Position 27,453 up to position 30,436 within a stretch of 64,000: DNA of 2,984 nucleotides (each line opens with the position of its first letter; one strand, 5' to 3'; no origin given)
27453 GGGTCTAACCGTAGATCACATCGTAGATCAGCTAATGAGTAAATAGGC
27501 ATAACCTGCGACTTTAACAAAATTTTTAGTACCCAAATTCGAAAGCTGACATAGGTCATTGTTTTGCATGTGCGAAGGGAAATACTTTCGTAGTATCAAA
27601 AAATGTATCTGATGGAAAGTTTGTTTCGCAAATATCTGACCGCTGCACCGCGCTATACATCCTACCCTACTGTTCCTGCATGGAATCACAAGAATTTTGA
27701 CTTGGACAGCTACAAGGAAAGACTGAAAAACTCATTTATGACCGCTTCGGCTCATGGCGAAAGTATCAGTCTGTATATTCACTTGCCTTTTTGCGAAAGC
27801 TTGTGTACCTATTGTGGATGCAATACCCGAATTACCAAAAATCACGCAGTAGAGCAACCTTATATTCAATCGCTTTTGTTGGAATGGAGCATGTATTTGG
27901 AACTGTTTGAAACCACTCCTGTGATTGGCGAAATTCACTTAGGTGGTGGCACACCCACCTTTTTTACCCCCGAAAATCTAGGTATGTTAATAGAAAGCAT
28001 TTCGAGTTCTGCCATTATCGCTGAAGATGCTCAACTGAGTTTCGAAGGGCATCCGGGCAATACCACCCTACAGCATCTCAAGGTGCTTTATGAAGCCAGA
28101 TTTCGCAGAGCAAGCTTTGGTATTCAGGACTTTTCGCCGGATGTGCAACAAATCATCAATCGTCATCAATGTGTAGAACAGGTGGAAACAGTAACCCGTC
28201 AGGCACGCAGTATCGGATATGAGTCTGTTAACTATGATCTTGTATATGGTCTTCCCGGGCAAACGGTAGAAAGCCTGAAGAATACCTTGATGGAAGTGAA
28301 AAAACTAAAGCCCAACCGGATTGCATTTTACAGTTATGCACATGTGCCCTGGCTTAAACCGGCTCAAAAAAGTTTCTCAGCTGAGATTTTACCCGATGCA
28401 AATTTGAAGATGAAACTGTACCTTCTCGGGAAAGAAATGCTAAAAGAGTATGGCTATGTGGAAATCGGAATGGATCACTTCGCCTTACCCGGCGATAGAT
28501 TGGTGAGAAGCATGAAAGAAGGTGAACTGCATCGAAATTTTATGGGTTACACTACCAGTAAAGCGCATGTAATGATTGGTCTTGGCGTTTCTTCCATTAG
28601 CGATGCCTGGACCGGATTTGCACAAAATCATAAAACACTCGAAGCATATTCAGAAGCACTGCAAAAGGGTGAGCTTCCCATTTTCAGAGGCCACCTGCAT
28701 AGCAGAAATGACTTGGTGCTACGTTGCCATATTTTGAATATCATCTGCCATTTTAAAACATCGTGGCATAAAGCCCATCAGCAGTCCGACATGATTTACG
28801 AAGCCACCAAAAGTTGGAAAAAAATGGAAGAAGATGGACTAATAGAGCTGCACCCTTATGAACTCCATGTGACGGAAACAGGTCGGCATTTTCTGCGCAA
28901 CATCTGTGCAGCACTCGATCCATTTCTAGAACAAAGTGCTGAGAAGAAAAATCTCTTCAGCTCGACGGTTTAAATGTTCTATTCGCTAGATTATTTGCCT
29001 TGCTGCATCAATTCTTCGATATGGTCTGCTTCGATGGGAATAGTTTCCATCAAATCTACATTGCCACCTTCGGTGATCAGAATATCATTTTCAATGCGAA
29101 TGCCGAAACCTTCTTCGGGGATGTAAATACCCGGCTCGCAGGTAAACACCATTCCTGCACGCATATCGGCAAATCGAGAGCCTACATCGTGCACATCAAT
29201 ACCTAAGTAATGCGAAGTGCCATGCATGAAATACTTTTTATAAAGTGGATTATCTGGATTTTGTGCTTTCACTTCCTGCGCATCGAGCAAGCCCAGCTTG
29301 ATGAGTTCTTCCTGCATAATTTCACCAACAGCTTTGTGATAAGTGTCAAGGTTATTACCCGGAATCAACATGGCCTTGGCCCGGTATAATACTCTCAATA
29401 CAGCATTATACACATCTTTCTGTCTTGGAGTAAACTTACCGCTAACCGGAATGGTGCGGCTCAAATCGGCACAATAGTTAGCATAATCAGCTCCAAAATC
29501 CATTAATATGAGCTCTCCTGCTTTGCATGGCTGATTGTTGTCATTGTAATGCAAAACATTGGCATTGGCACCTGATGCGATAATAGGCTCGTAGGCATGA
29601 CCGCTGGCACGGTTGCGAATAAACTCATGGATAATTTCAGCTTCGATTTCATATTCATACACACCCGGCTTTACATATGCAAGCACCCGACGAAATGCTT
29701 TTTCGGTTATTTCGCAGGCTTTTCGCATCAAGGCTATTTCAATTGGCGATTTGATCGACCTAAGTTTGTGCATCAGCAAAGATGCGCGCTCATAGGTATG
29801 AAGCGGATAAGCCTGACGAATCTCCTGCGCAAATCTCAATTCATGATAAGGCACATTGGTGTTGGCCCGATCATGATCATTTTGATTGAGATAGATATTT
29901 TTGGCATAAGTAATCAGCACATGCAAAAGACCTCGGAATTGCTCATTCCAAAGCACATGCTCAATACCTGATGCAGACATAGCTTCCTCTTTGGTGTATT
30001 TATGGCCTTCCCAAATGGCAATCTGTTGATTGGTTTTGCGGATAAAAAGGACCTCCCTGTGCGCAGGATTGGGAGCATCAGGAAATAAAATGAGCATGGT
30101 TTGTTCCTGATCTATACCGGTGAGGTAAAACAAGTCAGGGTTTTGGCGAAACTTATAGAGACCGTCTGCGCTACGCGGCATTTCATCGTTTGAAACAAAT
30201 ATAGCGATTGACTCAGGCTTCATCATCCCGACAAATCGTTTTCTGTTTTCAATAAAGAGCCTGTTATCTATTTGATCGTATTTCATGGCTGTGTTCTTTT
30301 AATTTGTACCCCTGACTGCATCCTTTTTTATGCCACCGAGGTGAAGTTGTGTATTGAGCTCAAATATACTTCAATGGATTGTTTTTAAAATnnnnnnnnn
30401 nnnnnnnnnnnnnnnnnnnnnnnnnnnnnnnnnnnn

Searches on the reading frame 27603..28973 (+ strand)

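Call 9: search_protein_families(library=pfam, proteins=[window:27603-28973:+], max_evalue=0.001)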
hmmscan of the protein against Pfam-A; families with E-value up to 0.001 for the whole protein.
window:27603-28973:+ (456 aa): 1 family
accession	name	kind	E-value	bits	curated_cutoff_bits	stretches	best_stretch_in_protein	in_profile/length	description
PF04055.27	Radical_SAM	-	4.2e-17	63.3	29.5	1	58-229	1-163/166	Radical SAM superfamily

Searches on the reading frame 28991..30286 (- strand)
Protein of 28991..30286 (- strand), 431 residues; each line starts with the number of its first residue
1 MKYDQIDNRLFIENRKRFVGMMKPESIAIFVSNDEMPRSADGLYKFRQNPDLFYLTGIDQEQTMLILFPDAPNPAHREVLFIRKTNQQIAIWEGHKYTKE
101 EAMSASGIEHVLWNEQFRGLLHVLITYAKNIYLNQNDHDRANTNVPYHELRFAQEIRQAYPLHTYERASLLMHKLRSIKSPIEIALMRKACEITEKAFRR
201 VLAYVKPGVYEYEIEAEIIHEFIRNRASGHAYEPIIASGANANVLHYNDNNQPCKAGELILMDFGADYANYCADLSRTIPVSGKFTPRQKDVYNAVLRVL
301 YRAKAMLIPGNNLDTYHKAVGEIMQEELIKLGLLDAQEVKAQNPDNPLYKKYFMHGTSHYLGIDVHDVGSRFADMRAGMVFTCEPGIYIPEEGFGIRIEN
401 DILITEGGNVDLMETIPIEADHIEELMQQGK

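Call 9: search_protein_families(library=pfam, proteins=[window:28991-30286:-], max_evalue=0.001)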
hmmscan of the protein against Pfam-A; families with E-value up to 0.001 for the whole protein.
window:28991-30286:- (431 aa): 2 families
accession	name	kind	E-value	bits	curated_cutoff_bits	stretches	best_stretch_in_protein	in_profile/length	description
PF00557.29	Peptidase_M24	-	9.2e-63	212.2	23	1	186-406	2-208/208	Metallopeptidase family M24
PF05195.22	AMP_N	-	1.1e-30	106.3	24.6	1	11-132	1-121/121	Aminopeptidase P, N-terminal domain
